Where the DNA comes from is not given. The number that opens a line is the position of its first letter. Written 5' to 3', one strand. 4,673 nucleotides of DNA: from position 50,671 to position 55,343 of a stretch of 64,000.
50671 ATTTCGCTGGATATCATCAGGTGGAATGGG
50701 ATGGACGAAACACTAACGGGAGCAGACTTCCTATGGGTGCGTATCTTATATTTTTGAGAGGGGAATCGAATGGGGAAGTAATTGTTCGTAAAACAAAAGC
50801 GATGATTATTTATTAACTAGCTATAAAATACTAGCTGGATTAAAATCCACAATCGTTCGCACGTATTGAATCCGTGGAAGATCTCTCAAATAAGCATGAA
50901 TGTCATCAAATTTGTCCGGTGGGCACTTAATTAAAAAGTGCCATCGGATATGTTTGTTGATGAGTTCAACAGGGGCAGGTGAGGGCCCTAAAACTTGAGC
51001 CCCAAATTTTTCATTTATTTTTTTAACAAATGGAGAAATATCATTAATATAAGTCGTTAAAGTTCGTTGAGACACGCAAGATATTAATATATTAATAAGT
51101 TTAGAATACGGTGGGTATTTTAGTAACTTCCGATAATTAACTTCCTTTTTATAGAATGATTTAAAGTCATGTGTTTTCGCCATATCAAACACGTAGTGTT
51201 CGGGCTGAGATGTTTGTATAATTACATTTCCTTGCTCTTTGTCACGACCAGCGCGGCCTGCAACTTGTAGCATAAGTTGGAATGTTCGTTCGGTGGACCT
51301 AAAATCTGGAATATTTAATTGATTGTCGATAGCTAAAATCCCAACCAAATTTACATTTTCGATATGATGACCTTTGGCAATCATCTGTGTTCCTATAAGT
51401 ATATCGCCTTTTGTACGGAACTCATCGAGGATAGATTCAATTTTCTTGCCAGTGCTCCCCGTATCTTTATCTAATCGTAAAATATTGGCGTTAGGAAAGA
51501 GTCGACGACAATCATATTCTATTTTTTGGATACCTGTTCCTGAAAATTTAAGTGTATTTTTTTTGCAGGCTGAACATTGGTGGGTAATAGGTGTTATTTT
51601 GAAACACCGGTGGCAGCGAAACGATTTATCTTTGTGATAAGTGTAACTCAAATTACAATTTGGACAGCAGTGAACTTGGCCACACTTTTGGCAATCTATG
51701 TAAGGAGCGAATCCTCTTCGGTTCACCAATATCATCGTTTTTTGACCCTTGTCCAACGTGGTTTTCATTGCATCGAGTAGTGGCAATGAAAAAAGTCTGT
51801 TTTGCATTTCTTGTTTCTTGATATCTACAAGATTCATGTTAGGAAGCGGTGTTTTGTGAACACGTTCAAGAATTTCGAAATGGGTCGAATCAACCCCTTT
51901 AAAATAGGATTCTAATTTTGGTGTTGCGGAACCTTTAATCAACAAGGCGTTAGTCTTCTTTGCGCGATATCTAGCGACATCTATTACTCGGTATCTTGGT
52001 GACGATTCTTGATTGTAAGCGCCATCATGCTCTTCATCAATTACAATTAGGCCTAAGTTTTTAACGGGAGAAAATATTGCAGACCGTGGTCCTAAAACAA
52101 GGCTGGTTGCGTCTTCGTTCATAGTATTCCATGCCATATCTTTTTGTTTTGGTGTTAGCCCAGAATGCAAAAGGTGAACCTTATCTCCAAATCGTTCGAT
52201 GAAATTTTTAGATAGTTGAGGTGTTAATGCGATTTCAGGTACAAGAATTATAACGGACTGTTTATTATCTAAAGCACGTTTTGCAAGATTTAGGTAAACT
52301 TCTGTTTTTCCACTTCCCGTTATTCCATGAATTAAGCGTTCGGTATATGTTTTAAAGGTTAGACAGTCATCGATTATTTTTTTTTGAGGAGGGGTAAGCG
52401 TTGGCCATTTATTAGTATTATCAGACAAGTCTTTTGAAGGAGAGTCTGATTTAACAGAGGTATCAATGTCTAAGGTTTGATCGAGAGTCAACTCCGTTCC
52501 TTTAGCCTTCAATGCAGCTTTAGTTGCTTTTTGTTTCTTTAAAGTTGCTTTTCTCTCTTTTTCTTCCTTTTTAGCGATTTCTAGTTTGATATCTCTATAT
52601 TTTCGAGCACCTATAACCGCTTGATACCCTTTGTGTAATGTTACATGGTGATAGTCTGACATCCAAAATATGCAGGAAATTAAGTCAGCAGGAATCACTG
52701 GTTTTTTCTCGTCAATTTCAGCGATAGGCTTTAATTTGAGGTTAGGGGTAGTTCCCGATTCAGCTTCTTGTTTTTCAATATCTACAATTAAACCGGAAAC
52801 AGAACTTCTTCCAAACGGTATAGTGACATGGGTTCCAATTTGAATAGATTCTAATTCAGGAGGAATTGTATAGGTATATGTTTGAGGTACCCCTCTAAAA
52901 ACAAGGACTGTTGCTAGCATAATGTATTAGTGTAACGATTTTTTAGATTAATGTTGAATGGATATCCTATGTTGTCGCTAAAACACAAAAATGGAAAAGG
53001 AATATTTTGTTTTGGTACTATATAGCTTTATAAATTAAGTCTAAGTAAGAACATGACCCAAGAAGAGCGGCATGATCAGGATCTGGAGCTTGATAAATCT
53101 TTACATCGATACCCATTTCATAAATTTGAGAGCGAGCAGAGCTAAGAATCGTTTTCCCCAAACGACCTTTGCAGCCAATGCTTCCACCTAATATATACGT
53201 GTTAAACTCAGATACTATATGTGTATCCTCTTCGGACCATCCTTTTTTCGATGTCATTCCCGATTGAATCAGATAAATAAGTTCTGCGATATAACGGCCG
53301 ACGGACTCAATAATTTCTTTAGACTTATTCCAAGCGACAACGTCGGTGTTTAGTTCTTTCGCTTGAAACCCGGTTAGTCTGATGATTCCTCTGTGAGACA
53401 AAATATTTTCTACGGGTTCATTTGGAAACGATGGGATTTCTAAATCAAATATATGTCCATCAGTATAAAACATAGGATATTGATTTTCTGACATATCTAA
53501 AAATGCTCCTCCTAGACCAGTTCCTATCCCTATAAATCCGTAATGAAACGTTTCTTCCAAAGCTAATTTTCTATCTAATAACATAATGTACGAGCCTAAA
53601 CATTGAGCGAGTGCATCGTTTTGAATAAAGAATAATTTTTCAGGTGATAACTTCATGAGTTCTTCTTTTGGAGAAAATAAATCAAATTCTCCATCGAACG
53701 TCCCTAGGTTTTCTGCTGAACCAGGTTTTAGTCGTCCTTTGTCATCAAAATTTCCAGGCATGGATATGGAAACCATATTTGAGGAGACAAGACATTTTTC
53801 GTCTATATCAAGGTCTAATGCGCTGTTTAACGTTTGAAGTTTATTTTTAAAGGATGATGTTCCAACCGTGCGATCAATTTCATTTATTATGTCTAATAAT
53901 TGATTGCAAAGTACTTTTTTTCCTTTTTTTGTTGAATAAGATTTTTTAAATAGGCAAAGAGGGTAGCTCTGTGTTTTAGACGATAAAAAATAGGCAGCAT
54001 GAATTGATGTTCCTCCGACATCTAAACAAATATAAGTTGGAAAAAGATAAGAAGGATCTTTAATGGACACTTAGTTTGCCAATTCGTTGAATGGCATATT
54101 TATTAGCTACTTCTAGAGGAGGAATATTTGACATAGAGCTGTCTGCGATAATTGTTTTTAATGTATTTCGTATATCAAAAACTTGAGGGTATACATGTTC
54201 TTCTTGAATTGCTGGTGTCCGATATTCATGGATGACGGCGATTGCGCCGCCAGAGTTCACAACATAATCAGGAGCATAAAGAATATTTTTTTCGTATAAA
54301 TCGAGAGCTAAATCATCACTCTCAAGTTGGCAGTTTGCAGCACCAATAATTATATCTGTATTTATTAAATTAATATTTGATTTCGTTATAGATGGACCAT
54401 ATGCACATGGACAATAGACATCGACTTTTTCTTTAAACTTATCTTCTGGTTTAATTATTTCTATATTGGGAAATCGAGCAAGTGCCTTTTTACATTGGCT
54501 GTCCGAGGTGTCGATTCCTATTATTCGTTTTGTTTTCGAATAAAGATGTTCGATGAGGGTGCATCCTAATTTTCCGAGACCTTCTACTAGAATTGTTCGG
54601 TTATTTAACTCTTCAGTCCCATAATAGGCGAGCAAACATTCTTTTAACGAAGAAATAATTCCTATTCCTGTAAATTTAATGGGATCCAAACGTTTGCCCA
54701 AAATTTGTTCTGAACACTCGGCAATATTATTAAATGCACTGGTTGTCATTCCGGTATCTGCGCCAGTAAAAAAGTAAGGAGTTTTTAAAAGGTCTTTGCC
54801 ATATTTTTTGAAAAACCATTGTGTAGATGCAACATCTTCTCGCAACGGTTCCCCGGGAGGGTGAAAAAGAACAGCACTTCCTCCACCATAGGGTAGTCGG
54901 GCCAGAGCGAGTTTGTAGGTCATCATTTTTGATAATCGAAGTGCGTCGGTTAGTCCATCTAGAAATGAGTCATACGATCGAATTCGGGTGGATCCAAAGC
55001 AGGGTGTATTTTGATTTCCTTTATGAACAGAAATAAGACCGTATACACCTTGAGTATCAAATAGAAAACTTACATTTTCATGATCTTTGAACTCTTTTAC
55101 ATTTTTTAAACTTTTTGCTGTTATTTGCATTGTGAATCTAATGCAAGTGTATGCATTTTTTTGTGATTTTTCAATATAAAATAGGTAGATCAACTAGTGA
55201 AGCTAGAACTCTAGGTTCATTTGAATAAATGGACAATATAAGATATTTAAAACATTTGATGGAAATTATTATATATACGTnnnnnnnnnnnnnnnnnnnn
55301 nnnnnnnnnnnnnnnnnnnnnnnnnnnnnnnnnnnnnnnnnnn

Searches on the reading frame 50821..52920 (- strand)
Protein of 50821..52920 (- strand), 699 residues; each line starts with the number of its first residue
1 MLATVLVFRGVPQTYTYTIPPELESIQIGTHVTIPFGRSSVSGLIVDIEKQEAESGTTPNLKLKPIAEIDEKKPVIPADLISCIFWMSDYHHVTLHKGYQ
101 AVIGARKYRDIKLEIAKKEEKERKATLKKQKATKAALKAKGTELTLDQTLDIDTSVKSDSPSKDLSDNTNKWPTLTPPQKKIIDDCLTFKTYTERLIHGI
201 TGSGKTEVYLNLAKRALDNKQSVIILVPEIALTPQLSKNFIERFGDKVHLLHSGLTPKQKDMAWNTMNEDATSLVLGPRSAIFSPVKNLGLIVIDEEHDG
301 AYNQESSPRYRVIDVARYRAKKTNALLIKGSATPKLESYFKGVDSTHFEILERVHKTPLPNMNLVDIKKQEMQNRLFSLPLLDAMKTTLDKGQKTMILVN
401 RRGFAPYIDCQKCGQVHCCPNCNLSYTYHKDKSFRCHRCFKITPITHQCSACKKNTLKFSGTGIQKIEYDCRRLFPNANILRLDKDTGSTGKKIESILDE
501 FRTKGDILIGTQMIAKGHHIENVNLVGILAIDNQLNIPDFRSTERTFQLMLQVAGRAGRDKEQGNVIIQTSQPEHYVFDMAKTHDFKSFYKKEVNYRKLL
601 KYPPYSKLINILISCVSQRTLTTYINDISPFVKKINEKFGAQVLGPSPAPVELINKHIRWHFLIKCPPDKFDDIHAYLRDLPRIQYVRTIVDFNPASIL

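Call 13: search_protein_families(library=pfam, proteins=[window:50821-52920:-], max_evalue=0.001)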
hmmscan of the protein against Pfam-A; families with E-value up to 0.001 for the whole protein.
window:50821-52920:- (699 aa): 5 families
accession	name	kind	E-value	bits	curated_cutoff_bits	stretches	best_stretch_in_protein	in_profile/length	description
PF17764.6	PriA_3primeBD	-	7.8e-18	64.6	22.7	1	5-103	2-95/96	3'DNA-binding domain (3'BD)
PF00270.35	DEAD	-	6.4e-16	59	26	1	176-335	1-161/167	DEAD/DEAH box helicase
PF04851.21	ResIII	-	8.4e-15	55.5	22.5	1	175-335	4-163/164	Type III restriction enzyme, res subunit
PF18074.6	PriA_C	-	7.8e-12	46.3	26.9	1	604-695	1-95/95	Primosomal protein N C-terminal domain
PF00271.37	Helicase_C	-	4.1e-10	40.3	23.5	1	477-560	39-109/110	Helicase conserved C-terminal domain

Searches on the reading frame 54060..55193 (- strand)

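Call 13: search_protein_families(library=pfam, proteins=[window:54060-55193:-], max_evalue=0.001)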
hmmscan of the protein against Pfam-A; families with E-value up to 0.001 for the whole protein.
window:54060-55193:- (377 aa): 2 families
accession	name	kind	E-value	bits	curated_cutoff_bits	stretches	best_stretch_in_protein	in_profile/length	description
PF00208.27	ELFV_dehydrog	-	9.2e-15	55.4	23.4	1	240-371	91-233/241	Glutamate/Leucine/Phenylalanine/Valine dehydrogenase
PF02812.23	ELFV_dehydrog_N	-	3.9e-07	30.3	25.3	1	52-131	23-94/129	Glu/Leu/Phe/Val dehydrogenase, dimerisation domain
